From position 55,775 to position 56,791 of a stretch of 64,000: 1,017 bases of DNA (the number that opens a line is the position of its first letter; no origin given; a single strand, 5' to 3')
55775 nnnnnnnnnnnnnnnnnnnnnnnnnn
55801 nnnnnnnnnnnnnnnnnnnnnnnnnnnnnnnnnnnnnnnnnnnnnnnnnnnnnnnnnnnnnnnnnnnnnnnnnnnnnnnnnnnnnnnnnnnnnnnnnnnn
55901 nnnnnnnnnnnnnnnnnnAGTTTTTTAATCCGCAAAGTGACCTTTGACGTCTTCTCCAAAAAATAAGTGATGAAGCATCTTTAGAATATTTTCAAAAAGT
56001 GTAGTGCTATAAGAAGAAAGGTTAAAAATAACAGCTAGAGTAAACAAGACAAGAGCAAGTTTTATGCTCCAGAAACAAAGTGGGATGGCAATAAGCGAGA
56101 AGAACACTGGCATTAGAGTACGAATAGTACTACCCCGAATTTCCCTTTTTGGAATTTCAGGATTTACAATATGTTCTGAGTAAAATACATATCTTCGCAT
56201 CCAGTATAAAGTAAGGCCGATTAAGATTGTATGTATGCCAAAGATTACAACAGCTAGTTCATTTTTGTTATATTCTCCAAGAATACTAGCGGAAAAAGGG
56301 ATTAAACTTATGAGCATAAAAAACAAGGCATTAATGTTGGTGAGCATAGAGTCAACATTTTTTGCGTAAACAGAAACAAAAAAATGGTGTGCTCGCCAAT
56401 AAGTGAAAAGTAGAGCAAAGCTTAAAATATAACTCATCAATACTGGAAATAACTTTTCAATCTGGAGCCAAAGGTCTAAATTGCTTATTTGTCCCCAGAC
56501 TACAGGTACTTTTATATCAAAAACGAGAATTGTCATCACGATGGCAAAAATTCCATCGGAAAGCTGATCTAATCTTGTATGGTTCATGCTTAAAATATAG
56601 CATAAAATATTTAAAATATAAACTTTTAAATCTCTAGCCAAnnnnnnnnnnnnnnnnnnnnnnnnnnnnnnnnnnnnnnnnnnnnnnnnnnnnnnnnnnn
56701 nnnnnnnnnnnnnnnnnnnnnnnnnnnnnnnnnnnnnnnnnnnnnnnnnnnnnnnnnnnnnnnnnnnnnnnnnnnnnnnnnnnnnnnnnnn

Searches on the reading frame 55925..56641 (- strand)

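Call 65: search_protein_families(library=pfam, proteins=[window:55925-56641:-], max_evalue=0.00001)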
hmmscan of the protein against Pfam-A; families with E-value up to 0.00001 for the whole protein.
window:55925-56641:- (238 aa): 1 family
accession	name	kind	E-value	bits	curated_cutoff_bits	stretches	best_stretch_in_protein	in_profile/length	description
PF06736.16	TMEM175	-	2.9e-19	69.8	25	1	23-115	1-88/88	Endosomal/lysosomal potassium channel TMEM175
